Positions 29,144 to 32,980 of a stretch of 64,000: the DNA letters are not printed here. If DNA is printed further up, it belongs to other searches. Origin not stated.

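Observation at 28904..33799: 1631-aa membrane-anchored protein built from 21 tandem Kelch-like blades: candidate host or surface adhesin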

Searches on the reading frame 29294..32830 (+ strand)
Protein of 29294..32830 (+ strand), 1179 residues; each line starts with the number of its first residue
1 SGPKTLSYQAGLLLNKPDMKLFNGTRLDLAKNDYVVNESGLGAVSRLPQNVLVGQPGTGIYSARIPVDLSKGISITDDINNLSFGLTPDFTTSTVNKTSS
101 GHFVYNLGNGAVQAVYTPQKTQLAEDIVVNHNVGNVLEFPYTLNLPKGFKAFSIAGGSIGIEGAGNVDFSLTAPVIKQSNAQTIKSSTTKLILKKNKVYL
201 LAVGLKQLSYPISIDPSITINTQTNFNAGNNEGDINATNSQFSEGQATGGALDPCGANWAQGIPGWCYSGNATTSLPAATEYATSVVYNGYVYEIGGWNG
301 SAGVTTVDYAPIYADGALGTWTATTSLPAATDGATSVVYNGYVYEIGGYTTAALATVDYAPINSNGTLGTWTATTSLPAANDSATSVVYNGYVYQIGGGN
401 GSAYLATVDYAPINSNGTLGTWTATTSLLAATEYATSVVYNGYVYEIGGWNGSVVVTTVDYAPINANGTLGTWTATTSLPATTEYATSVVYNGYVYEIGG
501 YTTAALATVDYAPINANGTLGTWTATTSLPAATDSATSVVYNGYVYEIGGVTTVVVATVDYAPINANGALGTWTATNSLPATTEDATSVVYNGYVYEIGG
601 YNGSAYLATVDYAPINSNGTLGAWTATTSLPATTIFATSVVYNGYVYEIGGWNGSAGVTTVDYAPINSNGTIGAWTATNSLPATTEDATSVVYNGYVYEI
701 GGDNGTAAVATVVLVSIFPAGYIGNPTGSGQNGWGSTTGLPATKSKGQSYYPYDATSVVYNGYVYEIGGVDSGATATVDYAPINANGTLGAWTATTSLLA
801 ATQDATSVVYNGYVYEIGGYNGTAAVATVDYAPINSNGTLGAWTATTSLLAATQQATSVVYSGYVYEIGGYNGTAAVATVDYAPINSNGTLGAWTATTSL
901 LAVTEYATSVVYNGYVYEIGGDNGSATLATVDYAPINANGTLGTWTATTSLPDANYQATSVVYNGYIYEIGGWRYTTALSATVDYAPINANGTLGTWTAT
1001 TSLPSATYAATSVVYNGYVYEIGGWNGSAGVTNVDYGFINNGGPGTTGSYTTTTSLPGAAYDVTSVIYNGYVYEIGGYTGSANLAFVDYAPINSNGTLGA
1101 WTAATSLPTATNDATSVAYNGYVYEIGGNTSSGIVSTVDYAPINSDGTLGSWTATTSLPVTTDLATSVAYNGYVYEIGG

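Call 33: predict_structure(alignment_id=A1)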
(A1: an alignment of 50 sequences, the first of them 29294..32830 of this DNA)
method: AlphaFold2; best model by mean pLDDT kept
length: 1179 residues; sequences in the alignment: 50
mean_pLDDT: 84.3   pTM: 0.57
mean pLDDT of the five models: 84.3, 84.1, 83.8, 82.0, 81.2
residues with pLDDT >= 90: 586; 70-90: 443; 50-70: 79; < 50: 71
segments of 3 or more residues with pLDDT < 50: 1-3, 43-57, 222-246, 256-272, 744-750, 888-890
pLDDT, mean of each block of 10 residues (from residue 1): 65 83 83 84 40 42 88 81 84 77 84 87 85 88 85 73 67 78 64 88 85 77 34 37 44 55 38 77 93 95 95 84 95 93 94 95 88 95 93 93 92 84 95 94 92 92 81 88 93 90 91 77 78 93 89 92 78 86 96 92 95 83 93 95 92 90 90 92 90 91 86 87 66 79 50 85 91 89 87 91 94 92 94 82 85 95 90 95 70 67 92 90 91 79 87 93 92 83 92 91 93 93 94 92 78 92 92 95 95 89 90 92 92 91 74 76 91 84
secondary structure, 60 per line:
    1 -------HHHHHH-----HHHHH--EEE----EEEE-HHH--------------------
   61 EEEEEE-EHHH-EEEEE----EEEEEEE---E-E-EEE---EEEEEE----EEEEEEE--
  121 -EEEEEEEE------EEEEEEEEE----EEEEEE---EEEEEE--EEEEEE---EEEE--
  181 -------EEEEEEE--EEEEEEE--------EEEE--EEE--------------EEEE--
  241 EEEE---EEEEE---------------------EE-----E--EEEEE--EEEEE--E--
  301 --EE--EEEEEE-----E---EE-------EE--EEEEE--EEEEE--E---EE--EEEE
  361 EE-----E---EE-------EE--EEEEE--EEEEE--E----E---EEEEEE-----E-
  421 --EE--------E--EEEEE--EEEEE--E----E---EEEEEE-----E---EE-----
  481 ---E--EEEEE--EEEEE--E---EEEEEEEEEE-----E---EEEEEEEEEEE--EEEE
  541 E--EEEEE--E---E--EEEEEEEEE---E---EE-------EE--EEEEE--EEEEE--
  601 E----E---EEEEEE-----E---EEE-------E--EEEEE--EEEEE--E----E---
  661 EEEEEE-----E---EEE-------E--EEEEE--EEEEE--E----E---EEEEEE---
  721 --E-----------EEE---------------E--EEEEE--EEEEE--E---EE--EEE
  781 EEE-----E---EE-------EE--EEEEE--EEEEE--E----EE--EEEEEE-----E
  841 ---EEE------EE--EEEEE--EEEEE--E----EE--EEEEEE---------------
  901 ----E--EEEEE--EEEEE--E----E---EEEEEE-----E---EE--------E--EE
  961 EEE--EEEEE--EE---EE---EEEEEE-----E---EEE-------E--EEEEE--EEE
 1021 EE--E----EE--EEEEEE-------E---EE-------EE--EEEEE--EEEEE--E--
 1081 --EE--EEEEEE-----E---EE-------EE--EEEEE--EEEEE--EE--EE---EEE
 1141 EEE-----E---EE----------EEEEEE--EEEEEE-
elements in order (helices of 4 or more, strands of 3 or more residues): H8-13 H19-23 E26-28 E33-36 E61-66 E73-77 E82-88 E96-98 E102-107 E112-118 E122-129 E136-144 E149-154 E158-163 E166-171 E175-178 E188-194 E197-203 E212-215 E218-220 E235-238 E241-244 E248-252 E284-288 E291-295 E307-312 E335-339 E342-346 E357-362 E385-389 E392-396 E408-413 E436-440 E443-447 E459-464 E487-491 E494-498 E505-514 E524-534 E537-541 E544-548 E558-566 E587-591 E594-598 E610-615 E625-627 E638-642 E645-649 E661-666 E676-678 E689-693 E696-700 E712-717 E735-737 E756-760 E763-767 E778-783 E806-810 E813-817 E829-834 E844-846 E857-861 E864-868 E880-885 E908-912 E915-919 E931-936 E959-963 E966-970 E983-988 E998-1000 E1011-1015 E1018-1022 E1034-1039 E1064-1068 E1071-1075 E1087-1092 E1115-1119 E1122-1126 E1138-1143 E1165-1170 E1173-1178

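Call 49: fold_search(model_id=the predicted structure, library=pdb)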
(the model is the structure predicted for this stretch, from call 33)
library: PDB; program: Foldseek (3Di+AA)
matches with E <= 10: 1237; with E <= 0.001: 670
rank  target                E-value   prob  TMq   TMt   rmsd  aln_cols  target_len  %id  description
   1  8glv_DA               8.8e-21  1.00  0.22  0.06  30.1      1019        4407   11  96-nm repeat unit of doublet microtubules from Chlamydomonas reinhardtii flagella (released 2023-05-31)
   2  8jx8_A                6.3e-20  1.00  0.17  0.14  32.9      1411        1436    9  rat megalin head (released 2024-06-19)
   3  7onc                  1.3e-19  1.00  0.20  0.82  14.3       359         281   17  Crystal structure of the computationally designed SAKe6BE protein (released 2022-12-14)
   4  7opu                  3.9e-19  1.00  0.11  0.45  22.8       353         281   19  Self-assembled crystal structure of the computationally designed SAKe6BE-3HH protein (released 2022-12-14)
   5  9qaw_A                4.1e-19  1.00  0.16  0.06  33.8      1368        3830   10  CryoEM structure of the human LRP2 receptor ectodomain in complex with LRPAP1 (released 2026-03-11)
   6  8pjr                  4.7e-19  1.00  0.20  0.81  14.4       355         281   15  Crystal structure of the SAKe6AC-LB protein (released 2024-07-10)
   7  7op4                  7.9e-19  1.00  0.20  0.82  14.2       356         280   17  Crystal structure of the computationally designed SAKe6BE-3HH protein (released 2022-12-14)
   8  7on7_B                8.0e-18  1.00  0.19  0.81  13.8       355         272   17  Crystal structure of the computationally designed SAKe6BE-L2 protein (released 2022-12-14)
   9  8pjx                  1.1e-17  1.00  0.20  0.81  14.4       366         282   14  Crystal structure of the computationally designed SAKe6FR protein (released 2024-07-10)
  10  6hrl_A                1.2e-17  1.00  0.20  0.79  13.5       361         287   14  Crystal structure of the Kelch domain of human KLHL17 (released 2018-10-17)
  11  2vpj                  1.6e-17  1.00  0.15  0.57  22.6       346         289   18  Crystal structure of the Kelch domain of human KLHL12 (released 2008-03-18)
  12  7pvp                  1.7e-17  1.00  0.20  0.80   9.9       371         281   17  Crystal structure of the SAKe6BC designer protein (released 2023-01-18)
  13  7ong                  1.7e-17  1.00  0.20  0.77  14.3       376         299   17  Crystal structure of the computationally designed SAKe6BE-L1 protein (released 2022-12-14)
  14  2xn4_A                1.7e-17  1.00  0.13  0.43  19.9       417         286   16  Crystal structure of the kelch domain of human KLHL2 (Mayven) (released 2010-08-18)
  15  6ttk_D                2.8e-17  1.00  0.20  0.79  14.5       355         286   18  Crystal structure of the kelch domain of human KLHL12 in complex with DVL1 peptide (released 2020-02-12)
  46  5yy8                  7.4e-16  1.00  0.22  0.86   2.8       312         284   20  Crystal structure of the Kelch domain of human NS1-BP (released 2018-03-14)
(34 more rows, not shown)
